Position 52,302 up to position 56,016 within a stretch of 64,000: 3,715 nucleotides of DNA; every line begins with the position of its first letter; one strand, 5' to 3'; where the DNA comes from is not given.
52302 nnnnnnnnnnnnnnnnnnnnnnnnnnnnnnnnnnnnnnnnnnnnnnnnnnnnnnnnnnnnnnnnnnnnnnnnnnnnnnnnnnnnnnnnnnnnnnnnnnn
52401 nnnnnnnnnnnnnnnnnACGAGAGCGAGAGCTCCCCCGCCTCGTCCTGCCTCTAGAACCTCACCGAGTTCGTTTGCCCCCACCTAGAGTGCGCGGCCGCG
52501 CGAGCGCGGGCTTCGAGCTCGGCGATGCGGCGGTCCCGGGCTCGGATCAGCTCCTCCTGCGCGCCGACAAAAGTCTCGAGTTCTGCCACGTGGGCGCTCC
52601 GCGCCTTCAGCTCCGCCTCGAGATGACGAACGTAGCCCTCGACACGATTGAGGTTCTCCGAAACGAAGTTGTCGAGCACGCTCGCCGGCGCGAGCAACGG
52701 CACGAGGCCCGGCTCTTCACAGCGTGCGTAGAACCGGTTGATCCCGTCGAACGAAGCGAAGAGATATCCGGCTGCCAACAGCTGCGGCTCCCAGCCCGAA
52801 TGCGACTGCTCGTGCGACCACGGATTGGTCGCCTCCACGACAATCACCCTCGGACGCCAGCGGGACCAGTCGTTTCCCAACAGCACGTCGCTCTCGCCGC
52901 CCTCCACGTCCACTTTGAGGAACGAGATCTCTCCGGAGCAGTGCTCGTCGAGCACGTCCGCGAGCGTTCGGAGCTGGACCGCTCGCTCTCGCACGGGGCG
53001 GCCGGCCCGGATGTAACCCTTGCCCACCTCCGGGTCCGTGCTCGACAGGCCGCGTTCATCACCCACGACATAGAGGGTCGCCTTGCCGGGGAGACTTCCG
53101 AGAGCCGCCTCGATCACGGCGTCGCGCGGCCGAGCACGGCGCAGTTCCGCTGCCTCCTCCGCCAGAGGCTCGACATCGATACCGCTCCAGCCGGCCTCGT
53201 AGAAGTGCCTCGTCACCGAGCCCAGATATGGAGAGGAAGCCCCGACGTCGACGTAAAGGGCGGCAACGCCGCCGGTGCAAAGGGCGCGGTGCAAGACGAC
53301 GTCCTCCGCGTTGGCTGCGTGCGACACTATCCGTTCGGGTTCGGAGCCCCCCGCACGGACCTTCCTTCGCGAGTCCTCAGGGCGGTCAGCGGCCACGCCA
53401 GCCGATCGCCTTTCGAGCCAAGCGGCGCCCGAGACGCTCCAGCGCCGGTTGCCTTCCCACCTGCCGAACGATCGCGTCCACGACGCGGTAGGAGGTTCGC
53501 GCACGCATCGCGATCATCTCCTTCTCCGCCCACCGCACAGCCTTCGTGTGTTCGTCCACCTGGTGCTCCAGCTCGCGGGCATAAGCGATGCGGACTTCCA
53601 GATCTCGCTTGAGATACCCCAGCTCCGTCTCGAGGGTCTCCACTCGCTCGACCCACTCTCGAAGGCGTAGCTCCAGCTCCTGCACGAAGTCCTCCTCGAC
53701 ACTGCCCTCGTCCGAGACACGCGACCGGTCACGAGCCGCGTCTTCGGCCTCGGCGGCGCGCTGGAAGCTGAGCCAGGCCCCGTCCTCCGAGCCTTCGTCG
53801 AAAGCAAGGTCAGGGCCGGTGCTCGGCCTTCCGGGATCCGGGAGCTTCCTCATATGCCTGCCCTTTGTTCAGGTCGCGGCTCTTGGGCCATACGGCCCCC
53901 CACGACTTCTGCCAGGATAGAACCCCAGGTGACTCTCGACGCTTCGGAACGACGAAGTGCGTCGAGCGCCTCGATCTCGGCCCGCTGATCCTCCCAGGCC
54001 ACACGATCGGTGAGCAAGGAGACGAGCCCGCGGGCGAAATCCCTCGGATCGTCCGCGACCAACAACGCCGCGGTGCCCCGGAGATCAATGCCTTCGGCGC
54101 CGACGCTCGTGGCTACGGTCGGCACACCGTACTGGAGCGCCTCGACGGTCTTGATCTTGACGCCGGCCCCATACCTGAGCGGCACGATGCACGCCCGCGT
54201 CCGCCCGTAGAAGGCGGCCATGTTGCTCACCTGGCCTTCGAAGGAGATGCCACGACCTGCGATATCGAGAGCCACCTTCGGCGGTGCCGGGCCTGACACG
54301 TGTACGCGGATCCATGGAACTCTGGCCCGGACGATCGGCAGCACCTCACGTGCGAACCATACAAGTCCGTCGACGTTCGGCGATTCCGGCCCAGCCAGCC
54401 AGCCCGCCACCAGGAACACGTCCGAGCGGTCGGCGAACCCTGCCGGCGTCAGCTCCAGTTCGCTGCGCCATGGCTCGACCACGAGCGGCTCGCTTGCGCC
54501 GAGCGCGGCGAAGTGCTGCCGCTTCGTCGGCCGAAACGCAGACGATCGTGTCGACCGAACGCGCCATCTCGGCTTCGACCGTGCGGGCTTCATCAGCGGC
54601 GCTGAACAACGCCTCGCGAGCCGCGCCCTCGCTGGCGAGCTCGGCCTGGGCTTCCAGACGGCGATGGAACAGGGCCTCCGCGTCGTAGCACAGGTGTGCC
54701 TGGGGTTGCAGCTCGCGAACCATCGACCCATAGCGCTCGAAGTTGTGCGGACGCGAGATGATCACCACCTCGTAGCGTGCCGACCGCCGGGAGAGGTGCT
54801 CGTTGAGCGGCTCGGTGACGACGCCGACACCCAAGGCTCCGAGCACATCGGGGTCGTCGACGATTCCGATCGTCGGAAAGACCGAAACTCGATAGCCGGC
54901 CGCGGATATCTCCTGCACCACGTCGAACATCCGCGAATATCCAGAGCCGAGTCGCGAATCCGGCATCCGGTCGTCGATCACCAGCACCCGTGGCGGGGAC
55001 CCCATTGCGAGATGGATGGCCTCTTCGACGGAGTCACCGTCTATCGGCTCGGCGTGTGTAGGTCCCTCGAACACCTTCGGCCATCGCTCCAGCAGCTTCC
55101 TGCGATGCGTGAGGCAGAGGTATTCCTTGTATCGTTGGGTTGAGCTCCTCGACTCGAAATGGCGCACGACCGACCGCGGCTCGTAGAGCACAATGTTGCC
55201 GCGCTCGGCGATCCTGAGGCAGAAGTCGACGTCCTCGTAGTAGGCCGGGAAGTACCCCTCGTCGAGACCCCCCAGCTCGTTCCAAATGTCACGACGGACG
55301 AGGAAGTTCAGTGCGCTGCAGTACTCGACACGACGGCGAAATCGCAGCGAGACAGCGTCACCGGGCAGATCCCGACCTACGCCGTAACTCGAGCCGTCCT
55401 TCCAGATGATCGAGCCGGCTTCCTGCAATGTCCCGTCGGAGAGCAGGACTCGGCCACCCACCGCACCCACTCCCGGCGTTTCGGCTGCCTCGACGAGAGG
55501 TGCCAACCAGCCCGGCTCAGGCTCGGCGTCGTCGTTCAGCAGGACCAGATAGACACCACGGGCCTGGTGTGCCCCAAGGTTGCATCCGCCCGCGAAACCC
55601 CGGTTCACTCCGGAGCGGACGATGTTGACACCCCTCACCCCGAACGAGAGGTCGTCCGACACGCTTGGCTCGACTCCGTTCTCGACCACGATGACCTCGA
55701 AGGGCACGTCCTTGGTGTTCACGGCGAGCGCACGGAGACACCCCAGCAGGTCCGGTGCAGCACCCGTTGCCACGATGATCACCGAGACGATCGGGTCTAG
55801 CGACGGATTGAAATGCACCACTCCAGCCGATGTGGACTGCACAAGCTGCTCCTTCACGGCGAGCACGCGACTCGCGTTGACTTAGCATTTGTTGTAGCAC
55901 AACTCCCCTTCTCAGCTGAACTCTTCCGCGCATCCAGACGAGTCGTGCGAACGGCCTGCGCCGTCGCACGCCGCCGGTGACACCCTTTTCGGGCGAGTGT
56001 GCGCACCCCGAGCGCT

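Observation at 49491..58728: Envelope-glycan cluster built as two mirror-image 'GT2 plus GT-C' divergent pairs around a cytoplasmic polymerase/modification core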

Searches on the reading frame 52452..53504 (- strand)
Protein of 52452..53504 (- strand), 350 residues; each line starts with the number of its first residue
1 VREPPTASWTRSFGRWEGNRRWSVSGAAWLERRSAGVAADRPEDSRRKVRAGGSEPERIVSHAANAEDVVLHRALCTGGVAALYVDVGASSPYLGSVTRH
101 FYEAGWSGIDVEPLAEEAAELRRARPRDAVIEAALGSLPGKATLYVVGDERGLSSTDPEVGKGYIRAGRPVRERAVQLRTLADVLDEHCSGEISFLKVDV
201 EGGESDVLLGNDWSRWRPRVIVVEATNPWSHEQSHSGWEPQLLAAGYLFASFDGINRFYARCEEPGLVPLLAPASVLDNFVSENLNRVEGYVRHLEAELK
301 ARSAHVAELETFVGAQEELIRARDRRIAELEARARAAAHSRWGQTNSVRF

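Call 4: search_protein_families(library=pfam, proteins=[window:52452-53504:-], max_evalue=0.01)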
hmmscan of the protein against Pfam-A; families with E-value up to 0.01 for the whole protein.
window:52452-53504:- (350 aa): 3 families
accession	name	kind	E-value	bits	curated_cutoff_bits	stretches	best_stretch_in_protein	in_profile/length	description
PF05050.19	Methyltransf_21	-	2.6e-25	90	22.7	1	86-248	1-172/173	Methyltransferase FkbM domain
PF16566.10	CREPT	-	0.00086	19.8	29.3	1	274-336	46-108/147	Cell-cycle alteration and expression-elevated protein in tumour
PF16808.10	PKcGMP_CC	-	0.0064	16.5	35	0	319-333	2-16/35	Coiled-coil N-terminus of cGMP-dependent protein kinase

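Call 8: search_protein_families(library=ncbifam, proteins=[window:52452-53504:-], max_evalue=0.01)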
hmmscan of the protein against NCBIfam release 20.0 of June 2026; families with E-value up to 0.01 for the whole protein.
window:52452-53504:- (350 aa): 1 family
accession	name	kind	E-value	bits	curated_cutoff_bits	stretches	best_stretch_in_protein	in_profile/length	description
TIGR01444.1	fkbM_fam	subfamily_domain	3.7e-17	63.1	37.7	1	84-222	2-140/143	FkbM family methyltransferase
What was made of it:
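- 52452..53396 (-): FkbM-family SAM methyltransferase with a C-terminal coiled coil (about residues 238-299 of 314); proposed chain terminator or modifier. PF05050, E 2.6e-25; TIGR01444 (calls 4, 8).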

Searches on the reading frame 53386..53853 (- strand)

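Call 4: search_protein_families(library=pfam, proteins=[window:53386-53853:-], max_evalue=0.01)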
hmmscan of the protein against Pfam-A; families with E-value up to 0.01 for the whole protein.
window:53386-53853:- (155 aa): 1 family
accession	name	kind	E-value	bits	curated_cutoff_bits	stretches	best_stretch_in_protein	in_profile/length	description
PF07323.17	DUF1465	-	0.0036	17.6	25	1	26-107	63-150/153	Protein of unknown function (DUF1465)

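Call 8: search_protein_families(library=ncbifam, proteins=[window:53386-53853:-], max_evalue=0.01)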
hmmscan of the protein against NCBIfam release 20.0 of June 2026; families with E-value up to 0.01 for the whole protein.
window:53386-53853:- (155 aa): 0 families

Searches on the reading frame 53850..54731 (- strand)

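Call 4: search_protein_families(library=pfam, proteins=[window:53850-54731:-], max_evalue=0.01)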
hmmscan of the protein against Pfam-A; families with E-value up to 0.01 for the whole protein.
window:53850-54731:- (293 aa): 3 families
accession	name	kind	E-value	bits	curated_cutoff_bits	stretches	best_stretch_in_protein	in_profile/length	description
PF13692.12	Glyco_trans_1_4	-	1.6e-20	74.2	27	1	117-242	11-142/142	Glycosyl transferases group 1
PF00534.26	Glycos_transf_1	-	0.00011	22.2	26.4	1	162-247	75-160/172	Glycosyl transferases group 1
PF13524.12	Glyco_trans_1_2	-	0.0031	17.9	25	1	137-247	11-119/144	Glycosyl transferase-like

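Call 8: search_protein_families(library=ncbifam, proteins=[window:53850-54731:-], max_evalue=0.01)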
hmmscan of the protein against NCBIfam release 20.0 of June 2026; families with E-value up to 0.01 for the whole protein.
window:53850-54731:- (293 aa): 1 family
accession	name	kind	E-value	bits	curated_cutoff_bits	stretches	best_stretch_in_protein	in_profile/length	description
TIGR03087.1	stp1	hypoth_equivalog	5.6e-22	78.5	316.65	1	117-244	236-364/397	TIGR03087 family PEP-CTERM/XrtA system glycosyltransferase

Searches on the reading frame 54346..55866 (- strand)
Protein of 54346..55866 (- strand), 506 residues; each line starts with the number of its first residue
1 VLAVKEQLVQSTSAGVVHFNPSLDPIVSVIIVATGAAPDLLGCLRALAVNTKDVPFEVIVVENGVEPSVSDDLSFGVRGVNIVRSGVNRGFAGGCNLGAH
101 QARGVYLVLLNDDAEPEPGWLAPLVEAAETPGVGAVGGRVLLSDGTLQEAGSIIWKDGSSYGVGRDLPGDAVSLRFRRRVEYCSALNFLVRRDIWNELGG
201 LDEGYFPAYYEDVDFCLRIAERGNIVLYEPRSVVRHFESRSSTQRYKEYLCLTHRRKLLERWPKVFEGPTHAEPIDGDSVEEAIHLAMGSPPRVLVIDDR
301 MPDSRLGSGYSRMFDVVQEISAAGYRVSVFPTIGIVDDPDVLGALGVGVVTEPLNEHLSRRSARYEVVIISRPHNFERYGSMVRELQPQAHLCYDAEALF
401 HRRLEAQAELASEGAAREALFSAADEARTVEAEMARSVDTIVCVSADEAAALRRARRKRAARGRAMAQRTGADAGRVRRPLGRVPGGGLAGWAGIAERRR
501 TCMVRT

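Call 4: search_protein_families(library=pfam, proteins=[window:54346-55866:-], max_evalue=0.01)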
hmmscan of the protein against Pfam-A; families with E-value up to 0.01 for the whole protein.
window:54346-55866:- (506 aa): 4 families
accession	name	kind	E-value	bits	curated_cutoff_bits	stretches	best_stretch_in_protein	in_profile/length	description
PF00535.33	Glycos_transf_2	-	5.9e-18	65.8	23.3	1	28-150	1-126/168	Glycosyl transferase family 2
PF13641.12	Glyco_tranf_2_3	-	1.9e-13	51.4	27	1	27-247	3-222/230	Glycosyltransferase like family 2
PF13632.12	Glyco_trans_2_3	-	0.00011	22.5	27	1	187-243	76-128/198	Glycosyl transferase family group 2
PF10111.15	Glyco_tranf_2_2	-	0.0015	18.5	27.3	1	186-229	166-209/276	Glycosyltransferase like family 2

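Call 8: search_protein_families(library=ncbifam, proteins=[window:54346-55866:-], max_evalue=0.01)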
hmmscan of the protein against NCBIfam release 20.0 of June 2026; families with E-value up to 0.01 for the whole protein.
window:54346-55866:- (506 aa): 9 families
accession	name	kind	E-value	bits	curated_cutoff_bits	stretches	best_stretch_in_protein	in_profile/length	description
TIGR03965.1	mycofact_glyco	equivalog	9.4e-32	110.5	280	1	13-236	59-280/467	mycofactocin biosynthesis glycosyltransferase MftF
NF041875.1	EPS_EpsD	equivalog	5.9e-12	45.6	370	1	27-246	1-216/325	exopolysaccharide biosynthesis glycosyltransferase EpsD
NF041394.1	GtaseAglG_Halo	equivalog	2.3e-08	33.7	440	1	55-240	32-221/304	glucosyl-dolichyl phosphate glucuronosyltransferase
NF050819.1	PolSacchBiosHfsG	equivalog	1.1e-07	31.3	500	1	25-227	12-209/302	polysaccharide biosynthesis protein HfsG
TIGR04283.1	glyco_like_mftF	equivalog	2.8e-07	30.4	182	1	27-128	1-97/221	TIGR04283 family arsenosugar biosynthesis glycosyltransferase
NF038299.1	EPS_HpsN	equivalog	1.5e-06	27.4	425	1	27-239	3-223/317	hormogonium polysaccharide biosynthesis glycosyltransferase HpsN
TIGR01556.1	rhamnosyltran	subfamily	3e-06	26.6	200.55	1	42-244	8-208/281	rhamnosyltransferase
NF050113.1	gal_furan_GlfT1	equivalog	0.00038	19.9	330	1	29-136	3-113/290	galactofuranosyltransferase GlfT1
NF038302.1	EPS_HpsE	equivalog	0.0035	16.4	300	0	38-140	17-124/307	hormogonium polysaccharide biosynthesis glycosyltransferase HpsE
